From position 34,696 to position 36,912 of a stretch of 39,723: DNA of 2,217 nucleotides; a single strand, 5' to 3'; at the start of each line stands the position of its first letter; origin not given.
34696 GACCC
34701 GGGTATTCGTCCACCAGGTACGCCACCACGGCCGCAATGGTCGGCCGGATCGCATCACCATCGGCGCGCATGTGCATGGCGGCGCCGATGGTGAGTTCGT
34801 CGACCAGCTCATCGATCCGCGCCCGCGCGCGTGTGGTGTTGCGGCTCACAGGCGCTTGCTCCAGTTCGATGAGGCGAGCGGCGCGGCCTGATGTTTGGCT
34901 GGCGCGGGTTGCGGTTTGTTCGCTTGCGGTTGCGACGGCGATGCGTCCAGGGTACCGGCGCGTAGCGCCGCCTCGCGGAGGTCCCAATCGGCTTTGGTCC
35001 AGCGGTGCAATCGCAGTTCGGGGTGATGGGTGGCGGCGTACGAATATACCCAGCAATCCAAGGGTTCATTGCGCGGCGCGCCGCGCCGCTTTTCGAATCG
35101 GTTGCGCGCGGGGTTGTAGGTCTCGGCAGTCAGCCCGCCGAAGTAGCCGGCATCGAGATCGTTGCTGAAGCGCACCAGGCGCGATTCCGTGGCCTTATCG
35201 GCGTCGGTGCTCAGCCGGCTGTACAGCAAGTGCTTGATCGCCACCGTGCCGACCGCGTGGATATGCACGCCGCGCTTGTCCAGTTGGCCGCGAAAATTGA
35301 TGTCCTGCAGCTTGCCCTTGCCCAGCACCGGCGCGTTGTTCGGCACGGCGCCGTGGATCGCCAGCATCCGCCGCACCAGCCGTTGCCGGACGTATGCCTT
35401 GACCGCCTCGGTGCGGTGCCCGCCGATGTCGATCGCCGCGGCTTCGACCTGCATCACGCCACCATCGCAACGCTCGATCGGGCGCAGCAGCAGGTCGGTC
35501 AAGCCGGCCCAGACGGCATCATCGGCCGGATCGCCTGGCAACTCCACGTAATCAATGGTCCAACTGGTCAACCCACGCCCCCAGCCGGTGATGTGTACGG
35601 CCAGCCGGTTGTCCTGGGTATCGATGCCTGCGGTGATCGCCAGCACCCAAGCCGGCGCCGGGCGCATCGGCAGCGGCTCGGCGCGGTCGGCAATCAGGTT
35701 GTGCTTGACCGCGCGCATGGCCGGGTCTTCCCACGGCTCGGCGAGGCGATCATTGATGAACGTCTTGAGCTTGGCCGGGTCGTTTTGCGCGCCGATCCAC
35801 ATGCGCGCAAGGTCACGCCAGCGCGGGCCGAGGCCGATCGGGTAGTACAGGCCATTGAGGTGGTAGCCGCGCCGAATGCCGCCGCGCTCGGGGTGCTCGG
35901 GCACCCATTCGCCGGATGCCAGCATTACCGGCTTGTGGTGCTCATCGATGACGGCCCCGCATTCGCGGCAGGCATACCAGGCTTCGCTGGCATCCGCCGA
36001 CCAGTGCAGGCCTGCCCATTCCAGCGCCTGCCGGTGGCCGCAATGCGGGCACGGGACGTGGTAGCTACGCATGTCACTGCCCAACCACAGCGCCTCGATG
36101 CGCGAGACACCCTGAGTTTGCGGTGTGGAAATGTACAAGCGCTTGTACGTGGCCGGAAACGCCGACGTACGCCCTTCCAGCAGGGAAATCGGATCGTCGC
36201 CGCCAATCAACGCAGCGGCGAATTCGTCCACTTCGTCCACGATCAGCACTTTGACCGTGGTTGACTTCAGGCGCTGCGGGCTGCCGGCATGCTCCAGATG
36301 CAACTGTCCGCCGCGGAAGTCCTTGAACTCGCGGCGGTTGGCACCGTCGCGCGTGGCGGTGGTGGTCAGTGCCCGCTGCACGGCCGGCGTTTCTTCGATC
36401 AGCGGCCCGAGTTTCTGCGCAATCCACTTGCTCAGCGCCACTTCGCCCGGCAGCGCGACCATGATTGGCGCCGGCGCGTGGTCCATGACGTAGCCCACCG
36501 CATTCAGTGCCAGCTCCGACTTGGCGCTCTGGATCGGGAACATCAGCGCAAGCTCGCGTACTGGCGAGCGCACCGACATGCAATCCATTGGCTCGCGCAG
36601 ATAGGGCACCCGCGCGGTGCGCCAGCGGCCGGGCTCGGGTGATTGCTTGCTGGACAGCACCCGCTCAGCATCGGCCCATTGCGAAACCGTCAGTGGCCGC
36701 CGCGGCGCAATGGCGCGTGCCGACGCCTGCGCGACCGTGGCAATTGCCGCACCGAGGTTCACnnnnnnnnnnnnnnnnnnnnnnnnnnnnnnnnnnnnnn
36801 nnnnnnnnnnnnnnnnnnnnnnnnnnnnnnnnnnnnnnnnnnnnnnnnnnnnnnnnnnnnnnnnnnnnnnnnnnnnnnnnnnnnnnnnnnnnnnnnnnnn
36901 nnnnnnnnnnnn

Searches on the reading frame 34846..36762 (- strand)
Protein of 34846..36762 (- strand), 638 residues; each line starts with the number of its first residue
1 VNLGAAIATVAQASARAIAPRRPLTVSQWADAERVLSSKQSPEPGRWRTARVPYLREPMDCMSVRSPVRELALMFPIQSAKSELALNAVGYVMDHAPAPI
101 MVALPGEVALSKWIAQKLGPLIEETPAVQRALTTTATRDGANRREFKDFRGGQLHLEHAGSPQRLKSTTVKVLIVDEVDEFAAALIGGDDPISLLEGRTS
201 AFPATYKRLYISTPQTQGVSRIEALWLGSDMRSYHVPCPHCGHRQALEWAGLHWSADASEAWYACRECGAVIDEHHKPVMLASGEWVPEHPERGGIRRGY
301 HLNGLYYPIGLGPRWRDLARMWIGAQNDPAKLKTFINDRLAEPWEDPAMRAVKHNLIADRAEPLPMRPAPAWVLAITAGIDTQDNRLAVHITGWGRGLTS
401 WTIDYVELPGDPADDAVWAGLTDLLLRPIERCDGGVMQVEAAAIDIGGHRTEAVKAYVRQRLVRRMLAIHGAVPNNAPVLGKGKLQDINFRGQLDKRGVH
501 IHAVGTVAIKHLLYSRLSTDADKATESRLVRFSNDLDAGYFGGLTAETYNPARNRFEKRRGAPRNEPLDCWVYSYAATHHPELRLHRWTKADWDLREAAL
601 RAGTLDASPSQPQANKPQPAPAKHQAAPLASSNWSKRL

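Call 8: search_protein_families(library=pfam, proteins=[window:34846-36762:-], max_evalue=0.01)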
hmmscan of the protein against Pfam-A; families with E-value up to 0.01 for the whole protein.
window:34846-36762:- (638 aa): 4 families
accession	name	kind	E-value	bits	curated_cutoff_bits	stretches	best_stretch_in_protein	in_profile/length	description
PF05876.18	GpA_ATPase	-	5.1e-83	278.9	25.6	1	41-286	1-247/247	Phage terminase large subunit gpA, ATPase domain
PF20454.4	GpA_nuclease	-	4.2e-81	272.8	22.5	1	298-588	2-294/294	Terminase large subunit gpA, endonuclease domain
PF14354.12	Lar_restr_allev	-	0.00048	20.8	28.6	1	237-273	5-34/58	Restriction alleviation protein Lar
PF08271.17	Zn_Ribbon_TF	-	0.0096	15.9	29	0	238-275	3-32/43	TFIIB zinc-binding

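Call 97: search_dna_similar(query=window:34846-36762:-, collection=phages, mode=protein, max_evalue=1e-50, max_rows=15)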
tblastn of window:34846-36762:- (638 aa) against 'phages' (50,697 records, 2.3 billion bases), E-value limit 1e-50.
Records with a match: 171; places in all: 172; records where one place covers at least 80% of the query: 168.
Best place of each record, by identity: 60-80% 2; <60% 169.
By first word of the organism name: Ralstonia 22; Bacteriophage 20; Pseudomonas 13; Vibrio 13; Wolbachia 12; Rhodobacter 11; Escherichia 11; Faecalibacterium 10; Roseobacter 7; Synechococcus 6; and 28 more.
By host as written in the record: Ralstonia solanacearum 20; - 13; Rhodobacter capsulatus YW1 11; Faecalibacterium prausnitzii 8; Escherichia coli 7; Shewanella 4; Helicobacter salomonis 4; Helicobacter bizzozeronii 4; and 74 more.
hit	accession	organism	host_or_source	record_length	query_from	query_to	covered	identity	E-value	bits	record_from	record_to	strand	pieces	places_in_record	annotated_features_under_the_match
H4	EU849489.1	Stenotrophomonas phage S1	-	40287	10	602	93%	62.9%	0e+0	775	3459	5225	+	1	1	gp4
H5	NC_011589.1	Stenotrophomonas phage S1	Stenotrophomonas maltophilia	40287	10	602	93%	62.9%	0e+0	775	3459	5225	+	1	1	terminase large subunit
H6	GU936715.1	Synechococcus phage S-CBS3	Synechococcus sp. CB0202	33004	11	601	93%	36.5%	4e-99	338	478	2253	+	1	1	terL: large terminase subunit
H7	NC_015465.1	Synechococcus phage S-CBS3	Synechococcus sp. CB0202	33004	11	601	93%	36.5%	4e-99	338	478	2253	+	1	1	terL: terminase large subunit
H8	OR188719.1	Pseudomonas phage LPPA36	Pseudomonas aeruginosa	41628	4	605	94%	35.4%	3e-96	330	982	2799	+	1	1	hypothetical protein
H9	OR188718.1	Pseudomonas phage LPPA56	Pseudomonas aeruginosa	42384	4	605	94%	35.3%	4e-96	330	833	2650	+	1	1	hypothetical protein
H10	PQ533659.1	Pseudomonas phage Meadow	Pseudomonas aeruginosa PA14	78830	4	605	94%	35.3%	7e-96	329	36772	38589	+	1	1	terminase DNA packaging protein A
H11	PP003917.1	Pseudomonas phage vB_Pae_U5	Pseudomonas aeruginosa ST773 ...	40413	4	605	94%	35.3%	8e-96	328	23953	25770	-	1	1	terminase large subunit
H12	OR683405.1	Pseudomonas phage Lodos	Pseudomonas aeruginosa 135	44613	4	605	94%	35.3%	1e-95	328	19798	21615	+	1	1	terminase large subunit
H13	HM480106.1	Synechococcus phage S-CBS1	Synechococcus sp. CB0201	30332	3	599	94%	35.5%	2e-98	336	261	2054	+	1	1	terL: large terminase subunit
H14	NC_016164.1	Synechococcus phage S-CBS1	Synechococcus sp. CB0201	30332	3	599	94%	35.5%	2e-98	336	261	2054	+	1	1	terL: terminase large subunit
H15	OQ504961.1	Pseudomonas phage ZRG1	Stutzerimonas stutzeri NCTC10475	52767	13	579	89%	37.3%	8e-95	325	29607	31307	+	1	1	terminase large subunit family protein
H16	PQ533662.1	Pseudomonas phage Presto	Pseudomonas aeruginosa PA14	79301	4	605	94%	35.1%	1e-95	328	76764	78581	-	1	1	terminase DNA packaging protein A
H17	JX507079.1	Acidithiobacillus phage AcaML1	Acidithiobacillus caldus ATCC 51756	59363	6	579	90%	36.3%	2e-93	322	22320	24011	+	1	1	packaging terminase large subunit gpA | putative terminase small subunit gpNu1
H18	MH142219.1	Acidithiobacillus phage AcaML1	Acidithiobacillus caldus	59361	6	579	90%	36.3%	2e-93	322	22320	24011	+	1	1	record has no annotation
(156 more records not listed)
